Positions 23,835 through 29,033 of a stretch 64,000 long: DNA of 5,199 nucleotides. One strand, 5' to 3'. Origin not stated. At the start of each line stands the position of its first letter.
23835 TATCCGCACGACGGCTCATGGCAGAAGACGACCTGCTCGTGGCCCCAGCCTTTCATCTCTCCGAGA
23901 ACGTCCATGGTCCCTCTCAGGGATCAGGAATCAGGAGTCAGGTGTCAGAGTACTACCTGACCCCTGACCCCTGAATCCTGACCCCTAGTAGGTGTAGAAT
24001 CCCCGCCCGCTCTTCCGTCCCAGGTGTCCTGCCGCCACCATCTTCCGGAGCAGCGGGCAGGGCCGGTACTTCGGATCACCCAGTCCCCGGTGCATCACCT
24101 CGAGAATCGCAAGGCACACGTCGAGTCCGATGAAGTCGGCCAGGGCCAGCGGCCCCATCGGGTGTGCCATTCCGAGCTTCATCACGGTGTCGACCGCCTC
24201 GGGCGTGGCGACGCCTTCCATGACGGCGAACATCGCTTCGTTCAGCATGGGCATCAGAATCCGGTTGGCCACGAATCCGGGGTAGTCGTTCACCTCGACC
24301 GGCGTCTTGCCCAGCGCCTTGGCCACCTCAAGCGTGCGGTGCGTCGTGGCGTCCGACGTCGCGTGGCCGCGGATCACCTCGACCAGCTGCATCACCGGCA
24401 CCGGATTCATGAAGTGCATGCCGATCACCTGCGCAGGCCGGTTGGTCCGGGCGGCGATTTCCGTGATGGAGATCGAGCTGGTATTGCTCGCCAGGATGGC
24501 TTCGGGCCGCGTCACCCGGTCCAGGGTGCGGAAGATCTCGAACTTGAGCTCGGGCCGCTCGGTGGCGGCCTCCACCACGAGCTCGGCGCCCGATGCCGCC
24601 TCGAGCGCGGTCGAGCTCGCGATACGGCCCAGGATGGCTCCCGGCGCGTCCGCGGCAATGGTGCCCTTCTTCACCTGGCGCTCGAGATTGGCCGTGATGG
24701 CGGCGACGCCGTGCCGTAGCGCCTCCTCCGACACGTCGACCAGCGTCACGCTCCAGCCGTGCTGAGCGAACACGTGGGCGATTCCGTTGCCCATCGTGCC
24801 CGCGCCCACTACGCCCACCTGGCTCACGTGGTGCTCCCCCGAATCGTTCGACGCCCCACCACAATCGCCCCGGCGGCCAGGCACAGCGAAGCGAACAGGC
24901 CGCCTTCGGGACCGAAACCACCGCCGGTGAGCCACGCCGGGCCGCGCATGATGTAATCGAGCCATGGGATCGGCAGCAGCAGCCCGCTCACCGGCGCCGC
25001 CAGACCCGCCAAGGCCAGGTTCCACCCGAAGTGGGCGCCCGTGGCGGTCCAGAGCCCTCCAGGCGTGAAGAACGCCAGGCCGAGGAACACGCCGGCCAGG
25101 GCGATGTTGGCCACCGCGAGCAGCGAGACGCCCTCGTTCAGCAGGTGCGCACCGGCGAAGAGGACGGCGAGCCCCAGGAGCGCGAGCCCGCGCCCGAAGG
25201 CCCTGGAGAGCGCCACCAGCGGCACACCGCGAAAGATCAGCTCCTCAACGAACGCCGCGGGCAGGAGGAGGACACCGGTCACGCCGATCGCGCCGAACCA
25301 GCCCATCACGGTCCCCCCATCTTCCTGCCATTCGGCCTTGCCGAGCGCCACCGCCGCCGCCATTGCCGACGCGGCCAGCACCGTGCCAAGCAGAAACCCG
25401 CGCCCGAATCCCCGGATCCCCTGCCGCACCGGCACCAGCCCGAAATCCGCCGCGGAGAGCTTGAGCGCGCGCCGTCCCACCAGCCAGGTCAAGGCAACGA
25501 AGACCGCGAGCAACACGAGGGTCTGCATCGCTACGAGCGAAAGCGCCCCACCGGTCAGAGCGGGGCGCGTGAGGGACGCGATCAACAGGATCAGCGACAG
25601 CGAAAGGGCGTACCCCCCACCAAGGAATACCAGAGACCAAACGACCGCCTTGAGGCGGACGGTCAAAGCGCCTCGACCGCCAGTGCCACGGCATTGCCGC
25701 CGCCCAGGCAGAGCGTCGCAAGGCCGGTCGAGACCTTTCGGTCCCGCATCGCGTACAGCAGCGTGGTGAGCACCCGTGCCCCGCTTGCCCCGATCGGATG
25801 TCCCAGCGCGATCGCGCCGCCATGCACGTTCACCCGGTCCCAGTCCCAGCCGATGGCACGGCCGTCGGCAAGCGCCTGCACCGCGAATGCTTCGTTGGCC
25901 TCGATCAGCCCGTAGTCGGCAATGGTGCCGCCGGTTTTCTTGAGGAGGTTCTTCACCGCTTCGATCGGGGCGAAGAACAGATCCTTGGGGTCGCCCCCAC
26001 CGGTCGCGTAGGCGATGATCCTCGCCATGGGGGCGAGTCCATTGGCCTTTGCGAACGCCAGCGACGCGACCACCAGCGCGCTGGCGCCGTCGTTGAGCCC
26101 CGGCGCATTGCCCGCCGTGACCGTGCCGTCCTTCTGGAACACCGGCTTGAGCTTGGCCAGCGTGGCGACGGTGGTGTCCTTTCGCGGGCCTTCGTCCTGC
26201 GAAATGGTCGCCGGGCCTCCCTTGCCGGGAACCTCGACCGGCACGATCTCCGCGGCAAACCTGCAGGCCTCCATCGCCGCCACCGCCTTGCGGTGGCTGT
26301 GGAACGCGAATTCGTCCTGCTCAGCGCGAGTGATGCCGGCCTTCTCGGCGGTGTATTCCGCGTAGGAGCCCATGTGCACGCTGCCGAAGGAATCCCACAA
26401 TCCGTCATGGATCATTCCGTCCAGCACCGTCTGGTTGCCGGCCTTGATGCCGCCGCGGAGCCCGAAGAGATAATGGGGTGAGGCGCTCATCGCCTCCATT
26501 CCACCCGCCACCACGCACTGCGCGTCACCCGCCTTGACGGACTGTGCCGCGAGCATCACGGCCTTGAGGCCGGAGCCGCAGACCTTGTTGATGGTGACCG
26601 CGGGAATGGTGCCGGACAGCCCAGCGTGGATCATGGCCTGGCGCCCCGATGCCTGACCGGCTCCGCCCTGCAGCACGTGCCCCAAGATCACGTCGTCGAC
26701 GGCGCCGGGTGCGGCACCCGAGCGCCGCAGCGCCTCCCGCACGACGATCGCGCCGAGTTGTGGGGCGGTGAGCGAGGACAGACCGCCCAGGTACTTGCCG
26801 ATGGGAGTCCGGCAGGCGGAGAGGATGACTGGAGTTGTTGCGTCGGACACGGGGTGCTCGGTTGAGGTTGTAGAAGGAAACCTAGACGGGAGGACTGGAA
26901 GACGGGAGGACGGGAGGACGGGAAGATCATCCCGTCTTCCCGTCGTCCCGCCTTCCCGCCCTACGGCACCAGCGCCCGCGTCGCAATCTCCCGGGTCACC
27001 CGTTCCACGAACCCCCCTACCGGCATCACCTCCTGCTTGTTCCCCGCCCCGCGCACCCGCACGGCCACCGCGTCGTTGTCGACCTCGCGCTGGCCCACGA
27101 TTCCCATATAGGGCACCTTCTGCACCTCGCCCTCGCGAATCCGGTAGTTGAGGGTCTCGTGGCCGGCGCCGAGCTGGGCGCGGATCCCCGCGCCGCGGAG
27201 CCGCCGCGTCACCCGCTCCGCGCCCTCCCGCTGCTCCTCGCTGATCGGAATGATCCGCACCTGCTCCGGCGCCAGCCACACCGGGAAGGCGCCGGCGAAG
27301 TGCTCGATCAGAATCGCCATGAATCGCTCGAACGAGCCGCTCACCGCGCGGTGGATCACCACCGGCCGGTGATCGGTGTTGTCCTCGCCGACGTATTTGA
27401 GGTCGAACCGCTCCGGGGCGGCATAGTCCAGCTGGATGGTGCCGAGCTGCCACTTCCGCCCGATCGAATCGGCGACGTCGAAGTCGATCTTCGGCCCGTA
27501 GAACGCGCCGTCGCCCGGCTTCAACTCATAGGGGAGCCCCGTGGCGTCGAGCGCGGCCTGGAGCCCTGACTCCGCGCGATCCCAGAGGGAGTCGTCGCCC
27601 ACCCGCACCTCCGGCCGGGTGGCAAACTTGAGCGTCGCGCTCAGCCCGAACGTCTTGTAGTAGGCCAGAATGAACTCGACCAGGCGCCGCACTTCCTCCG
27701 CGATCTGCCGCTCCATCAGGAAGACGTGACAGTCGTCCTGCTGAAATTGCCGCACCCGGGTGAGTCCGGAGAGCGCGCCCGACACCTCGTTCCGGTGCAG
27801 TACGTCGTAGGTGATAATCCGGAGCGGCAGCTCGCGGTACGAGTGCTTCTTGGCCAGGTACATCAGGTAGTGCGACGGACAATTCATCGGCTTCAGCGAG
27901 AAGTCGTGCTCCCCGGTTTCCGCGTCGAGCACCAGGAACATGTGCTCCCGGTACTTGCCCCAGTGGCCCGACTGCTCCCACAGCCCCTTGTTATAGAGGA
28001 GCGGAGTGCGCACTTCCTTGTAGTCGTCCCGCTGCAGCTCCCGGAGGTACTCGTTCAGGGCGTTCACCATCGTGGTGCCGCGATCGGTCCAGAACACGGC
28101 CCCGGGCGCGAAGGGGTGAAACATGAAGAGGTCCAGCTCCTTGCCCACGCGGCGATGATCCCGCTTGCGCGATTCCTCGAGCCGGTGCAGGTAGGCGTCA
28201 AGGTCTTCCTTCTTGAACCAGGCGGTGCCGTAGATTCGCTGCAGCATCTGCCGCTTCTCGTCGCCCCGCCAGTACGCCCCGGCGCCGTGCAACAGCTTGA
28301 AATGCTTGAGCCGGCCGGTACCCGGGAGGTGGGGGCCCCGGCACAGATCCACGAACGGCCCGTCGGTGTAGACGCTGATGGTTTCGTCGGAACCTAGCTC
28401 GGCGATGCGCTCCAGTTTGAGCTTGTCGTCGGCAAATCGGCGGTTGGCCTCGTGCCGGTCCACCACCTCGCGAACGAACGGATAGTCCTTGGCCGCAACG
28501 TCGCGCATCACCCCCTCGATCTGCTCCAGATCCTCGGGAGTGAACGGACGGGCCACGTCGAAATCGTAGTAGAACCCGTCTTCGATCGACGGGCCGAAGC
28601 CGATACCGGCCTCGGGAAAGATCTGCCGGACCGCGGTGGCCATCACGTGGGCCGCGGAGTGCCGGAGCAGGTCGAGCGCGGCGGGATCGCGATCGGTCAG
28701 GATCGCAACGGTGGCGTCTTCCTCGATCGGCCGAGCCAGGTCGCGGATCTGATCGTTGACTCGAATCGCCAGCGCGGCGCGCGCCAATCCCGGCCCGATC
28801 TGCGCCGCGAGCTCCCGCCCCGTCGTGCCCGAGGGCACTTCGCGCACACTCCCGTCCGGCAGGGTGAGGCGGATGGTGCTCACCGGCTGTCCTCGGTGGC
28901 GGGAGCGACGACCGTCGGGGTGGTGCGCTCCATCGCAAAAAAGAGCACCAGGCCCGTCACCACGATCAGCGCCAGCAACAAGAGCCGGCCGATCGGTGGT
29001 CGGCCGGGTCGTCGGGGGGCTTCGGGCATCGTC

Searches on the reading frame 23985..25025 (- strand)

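Call 32: search_protein_families(library=pfam, proteins=[window:23985-25025:-], max_evalue=0.001)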
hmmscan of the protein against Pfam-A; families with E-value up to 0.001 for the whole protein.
window:23985-25025:- (346 aa): 5 families
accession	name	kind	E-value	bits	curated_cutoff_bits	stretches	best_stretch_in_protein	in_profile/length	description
PF02737.24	3HCDH_N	-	4.2e-66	222.7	22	1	69-247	1-179/180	3-hydroxyacyl-CoA dehydrogenase, NAD binding domain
PF00725.27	3HCDH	-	3.8e-38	130.4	22.1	1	250-346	1-97/97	3-hydroxyacyl-CoA dehydrogenase, C-terminal domain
PF03446.21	NAD_binding_2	-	2.2e-05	25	21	1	69-119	1-43/161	NAD binding domain of 6-phosphogluconate dehydrogenase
PF07992.20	Pyr_redox_2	-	0.00073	19.5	26.1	0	64-120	137-195/291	Pyridine nucleotide-disulphide oxidoreductase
PF00070.33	Pyr_redox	-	0.00093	20.1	22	0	70-120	2-52/82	Pyridine nucleotide-disulphide oxidoreductase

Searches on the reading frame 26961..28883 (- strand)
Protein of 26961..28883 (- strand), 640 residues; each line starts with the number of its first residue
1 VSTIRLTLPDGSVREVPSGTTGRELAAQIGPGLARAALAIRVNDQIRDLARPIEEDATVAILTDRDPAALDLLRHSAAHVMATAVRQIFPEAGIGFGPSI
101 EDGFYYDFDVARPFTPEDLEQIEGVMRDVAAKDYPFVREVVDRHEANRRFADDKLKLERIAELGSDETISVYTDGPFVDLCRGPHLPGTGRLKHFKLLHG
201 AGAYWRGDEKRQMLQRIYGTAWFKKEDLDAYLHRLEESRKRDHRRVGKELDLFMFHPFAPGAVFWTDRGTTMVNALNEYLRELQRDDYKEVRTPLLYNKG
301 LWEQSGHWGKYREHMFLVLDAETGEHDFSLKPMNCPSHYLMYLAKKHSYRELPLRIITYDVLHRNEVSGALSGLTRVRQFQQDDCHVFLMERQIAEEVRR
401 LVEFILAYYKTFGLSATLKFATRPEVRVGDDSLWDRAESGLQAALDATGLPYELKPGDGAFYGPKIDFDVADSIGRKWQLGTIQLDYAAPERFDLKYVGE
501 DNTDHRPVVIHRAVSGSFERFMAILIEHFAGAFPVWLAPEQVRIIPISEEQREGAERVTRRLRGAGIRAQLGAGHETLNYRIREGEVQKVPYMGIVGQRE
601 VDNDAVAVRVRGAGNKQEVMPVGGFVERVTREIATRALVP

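Call 75: search_protein_families(library=pfam, proteins=[window:26961-28883:-], max_evalue=0.0001)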
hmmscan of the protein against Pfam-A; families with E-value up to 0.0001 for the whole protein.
window:26961-28883:- (640 aa): 4 families
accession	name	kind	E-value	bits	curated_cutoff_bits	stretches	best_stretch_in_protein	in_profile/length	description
PF00587.30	tRNA-synt_2b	-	8.8e-42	143.6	29.3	1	324-529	7-179/179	tRNA synthetase class II core domain (G, H, P, S and T)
PF03129.25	HGTP_anticodon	-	4e-17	62.6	21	1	541-630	1-92/94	Anticodon binding domain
PF07973.19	tRNA_SAD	-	2.5e-14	53.4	24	1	169-218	1-44/44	Threonyl and Alanyl tRNA synthetase second additional domain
PF02824.27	TGS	-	3.3e-13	49.9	22.2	1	4-63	1-60/60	TGS domain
